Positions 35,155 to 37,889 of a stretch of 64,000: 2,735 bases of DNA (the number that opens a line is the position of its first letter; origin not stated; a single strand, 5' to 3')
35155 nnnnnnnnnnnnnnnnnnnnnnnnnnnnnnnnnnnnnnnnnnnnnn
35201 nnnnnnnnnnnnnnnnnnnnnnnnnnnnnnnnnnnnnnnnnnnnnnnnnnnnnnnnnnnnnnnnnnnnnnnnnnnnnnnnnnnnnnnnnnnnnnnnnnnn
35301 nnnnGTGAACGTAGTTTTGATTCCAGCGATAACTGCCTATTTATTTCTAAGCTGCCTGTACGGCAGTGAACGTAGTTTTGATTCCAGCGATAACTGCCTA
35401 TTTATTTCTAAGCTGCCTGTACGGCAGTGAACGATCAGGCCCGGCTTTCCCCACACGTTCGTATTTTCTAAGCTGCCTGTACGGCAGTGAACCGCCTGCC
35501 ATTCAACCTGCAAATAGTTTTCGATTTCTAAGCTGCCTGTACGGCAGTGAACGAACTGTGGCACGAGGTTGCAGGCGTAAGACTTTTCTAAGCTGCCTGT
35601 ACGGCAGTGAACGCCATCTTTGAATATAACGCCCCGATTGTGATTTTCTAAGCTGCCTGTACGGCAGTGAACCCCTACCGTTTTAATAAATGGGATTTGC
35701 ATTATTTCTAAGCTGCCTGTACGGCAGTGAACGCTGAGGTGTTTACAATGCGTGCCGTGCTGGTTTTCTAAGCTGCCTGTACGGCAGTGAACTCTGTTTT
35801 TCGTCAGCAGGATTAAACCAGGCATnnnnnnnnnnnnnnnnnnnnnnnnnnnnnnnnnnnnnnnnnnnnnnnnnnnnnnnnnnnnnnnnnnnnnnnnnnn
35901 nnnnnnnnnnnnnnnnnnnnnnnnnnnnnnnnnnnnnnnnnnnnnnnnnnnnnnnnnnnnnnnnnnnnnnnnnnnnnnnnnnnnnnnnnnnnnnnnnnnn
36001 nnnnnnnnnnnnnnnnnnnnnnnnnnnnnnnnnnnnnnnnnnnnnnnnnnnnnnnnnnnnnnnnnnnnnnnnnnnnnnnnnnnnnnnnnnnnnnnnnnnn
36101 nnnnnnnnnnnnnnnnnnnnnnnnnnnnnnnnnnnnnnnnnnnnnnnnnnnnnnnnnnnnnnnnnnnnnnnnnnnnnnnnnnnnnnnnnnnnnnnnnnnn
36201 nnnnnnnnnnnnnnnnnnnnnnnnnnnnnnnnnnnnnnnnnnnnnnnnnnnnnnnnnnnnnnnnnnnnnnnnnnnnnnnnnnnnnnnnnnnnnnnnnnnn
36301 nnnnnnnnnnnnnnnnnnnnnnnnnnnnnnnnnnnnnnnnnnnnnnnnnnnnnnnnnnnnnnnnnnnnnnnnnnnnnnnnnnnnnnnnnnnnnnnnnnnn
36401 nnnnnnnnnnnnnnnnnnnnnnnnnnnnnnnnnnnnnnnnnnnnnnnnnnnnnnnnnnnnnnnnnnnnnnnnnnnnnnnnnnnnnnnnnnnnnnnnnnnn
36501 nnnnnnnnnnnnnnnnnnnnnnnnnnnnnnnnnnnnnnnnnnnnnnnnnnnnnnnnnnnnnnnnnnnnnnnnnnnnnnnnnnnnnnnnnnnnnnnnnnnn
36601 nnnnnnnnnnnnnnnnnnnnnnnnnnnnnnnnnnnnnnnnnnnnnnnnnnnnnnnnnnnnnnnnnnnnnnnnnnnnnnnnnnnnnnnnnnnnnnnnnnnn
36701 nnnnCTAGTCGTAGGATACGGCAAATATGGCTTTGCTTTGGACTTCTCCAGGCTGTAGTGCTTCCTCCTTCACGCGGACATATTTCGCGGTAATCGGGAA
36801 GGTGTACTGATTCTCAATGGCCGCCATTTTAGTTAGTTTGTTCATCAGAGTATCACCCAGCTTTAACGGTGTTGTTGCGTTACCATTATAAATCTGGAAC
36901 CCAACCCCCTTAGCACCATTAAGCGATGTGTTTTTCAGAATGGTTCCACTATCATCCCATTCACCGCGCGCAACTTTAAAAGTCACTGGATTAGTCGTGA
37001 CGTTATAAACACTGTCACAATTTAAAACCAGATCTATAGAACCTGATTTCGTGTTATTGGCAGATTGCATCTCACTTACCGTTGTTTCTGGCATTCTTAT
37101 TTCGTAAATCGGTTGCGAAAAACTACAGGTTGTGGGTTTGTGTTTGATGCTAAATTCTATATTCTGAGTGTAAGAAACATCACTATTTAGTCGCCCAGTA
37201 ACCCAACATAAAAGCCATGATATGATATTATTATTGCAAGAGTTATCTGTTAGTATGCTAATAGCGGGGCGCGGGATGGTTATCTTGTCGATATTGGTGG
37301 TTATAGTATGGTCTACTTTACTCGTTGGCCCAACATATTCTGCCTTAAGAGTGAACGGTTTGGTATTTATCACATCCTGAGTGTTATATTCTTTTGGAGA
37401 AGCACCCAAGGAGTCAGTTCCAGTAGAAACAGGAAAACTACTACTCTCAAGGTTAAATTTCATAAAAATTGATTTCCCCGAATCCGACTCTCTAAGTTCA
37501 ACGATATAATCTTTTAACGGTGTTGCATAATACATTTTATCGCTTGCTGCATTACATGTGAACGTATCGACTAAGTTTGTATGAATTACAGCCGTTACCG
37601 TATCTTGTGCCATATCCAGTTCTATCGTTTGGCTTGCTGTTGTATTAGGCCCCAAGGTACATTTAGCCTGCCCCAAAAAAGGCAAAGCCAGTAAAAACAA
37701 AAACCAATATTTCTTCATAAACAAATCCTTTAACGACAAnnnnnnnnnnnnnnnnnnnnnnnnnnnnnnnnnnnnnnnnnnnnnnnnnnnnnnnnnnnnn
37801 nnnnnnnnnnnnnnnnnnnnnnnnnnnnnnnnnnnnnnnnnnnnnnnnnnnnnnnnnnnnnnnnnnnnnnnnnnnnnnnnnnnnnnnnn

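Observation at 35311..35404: Exact tandem duplication of a 33-nt spacer in array A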

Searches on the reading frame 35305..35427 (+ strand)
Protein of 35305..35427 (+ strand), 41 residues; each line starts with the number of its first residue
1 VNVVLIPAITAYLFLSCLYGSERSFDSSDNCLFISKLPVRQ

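Call 66: find_encoding_contigs(protein=window:35305-35427:+, flank=3000, max_places=10)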
Protein seq(41 aa) (41 aa): no gene with exactly this product is on record in the collection.

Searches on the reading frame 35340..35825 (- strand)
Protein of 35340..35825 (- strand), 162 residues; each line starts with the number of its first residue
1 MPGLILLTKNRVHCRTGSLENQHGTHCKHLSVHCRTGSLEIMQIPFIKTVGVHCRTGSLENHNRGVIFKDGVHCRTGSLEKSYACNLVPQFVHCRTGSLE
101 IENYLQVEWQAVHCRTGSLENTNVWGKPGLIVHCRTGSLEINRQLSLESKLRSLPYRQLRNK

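Call 61: find_encoding_contigs(protein=window:35340-35825:-, flank=4000, max_places=10)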
Protein seq(162 aa) (162 aa): no gene with exactly this product is on record in the collection.

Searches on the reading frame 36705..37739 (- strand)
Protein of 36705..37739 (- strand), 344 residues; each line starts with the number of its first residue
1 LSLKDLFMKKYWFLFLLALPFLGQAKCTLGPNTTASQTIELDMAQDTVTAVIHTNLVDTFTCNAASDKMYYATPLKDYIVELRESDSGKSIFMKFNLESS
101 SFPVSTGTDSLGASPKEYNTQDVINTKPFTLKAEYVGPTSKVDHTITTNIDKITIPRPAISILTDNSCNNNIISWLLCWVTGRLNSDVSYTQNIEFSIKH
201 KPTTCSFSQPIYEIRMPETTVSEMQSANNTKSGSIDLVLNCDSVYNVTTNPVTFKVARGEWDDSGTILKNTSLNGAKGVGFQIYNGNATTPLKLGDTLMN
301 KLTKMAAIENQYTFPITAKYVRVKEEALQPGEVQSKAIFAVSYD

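Call 9: search_protein_families(library=ncbifam, proteins=[window:36705-37739:-])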
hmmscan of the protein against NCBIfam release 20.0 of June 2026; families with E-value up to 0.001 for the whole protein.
window:36705-37739:- (344 aa): 3 families
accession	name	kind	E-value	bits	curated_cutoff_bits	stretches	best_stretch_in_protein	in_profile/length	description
NF011762.0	PRK15216.1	equivalog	9.1e-06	25.1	452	1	8-344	1-340/340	putative fimbrial biosynthesis regulatory protein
NF011788.0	PRK15252.1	equivalog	4.4e-05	22.7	395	1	189-344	180-344/344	putative fimbrial-like adhesin protein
NF011796.0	PRK15263.1-2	equivalog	0.00017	21.5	213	1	208-344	53-193/193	putative fimbrial protein StaE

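Call 56: find_encoding_contigs(protein=window:36708-37718:-, flank=6000, max_places=10)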
Protein seq(337 aa) (337 aa): 23 contigs read that carry it; 10 places shown.
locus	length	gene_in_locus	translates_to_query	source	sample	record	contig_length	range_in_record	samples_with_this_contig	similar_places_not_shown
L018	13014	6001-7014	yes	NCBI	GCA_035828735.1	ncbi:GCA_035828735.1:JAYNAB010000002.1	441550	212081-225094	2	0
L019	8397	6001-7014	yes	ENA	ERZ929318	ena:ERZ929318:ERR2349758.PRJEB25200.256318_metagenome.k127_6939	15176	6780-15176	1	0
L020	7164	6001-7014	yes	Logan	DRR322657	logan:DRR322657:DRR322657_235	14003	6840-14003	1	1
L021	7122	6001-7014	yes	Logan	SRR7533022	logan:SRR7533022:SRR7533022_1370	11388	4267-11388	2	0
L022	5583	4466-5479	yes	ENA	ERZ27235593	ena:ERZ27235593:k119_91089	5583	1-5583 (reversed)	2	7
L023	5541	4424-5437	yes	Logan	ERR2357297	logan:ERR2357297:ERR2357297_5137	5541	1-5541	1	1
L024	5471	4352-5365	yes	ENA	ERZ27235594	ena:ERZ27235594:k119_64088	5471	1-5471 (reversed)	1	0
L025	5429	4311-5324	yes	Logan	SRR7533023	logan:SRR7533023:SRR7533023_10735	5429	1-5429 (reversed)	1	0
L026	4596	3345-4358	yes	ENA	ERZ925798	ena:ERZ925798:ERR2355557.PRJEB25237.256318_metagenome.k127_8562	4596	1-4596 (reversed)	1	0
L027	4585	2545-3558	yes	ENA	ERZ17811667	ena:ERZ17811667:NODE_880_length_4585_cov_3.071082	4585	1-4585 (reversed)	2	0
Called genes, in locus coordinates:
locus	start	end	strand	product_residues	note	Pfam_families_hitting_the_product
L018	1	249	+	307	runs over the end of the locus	PF09614:Cas_Csy2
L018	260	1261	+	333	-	PF09615:Cas_Csy3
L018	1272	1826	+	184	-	PF09618:Cas_Csy4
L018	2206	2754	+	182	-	PF00419:Fimbrial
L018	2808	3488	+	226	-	PF00345:PapD_N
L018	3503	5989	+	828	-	PF13954:PapC_N, PF00577:Usher, PF13953:PapC_C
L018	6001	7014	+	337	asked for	PF00419:Fimbrial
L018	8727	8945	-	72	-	PF01176:eIF-1a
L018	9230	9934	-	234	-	PF03588:Leu_Phe_trans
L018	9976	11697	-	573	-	PF00664:ABC_membrane, PF00005:ABC_tran, PF02463:SMC_N (faint), PF13304:AAA_21 (faint)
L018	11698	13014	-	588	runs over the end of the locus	PF00664:ABC_membrane, PF00005:ABC_tran, PF02463:SMC_N (faint), PF13304:AAA_21 (faint)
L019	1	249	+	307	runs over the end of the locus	PF09614:Cas_Csy2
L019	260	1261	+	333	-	PF09615:Cas_Csy3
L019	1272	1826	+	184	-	PF09618:Cas_Csy4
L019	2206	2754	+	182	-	PF00419:Fimbrial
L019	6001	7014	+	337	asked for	PF00419:Fimbrial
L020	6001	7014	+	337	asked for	PF00419:Fimbrial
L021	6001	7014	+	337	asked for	PF00419:Fimbrial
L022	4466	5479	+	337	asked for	PF00419:Fimbrial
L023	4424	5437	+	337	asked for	PF00419:Fimbrial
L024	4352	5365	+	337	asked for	PF00419:Fimbrial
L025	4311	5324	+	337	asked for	PF00419:Fimbrial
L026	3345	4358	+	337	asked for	PF00419:Fimbrial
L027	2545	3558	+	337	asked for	PF00419:Fimbrial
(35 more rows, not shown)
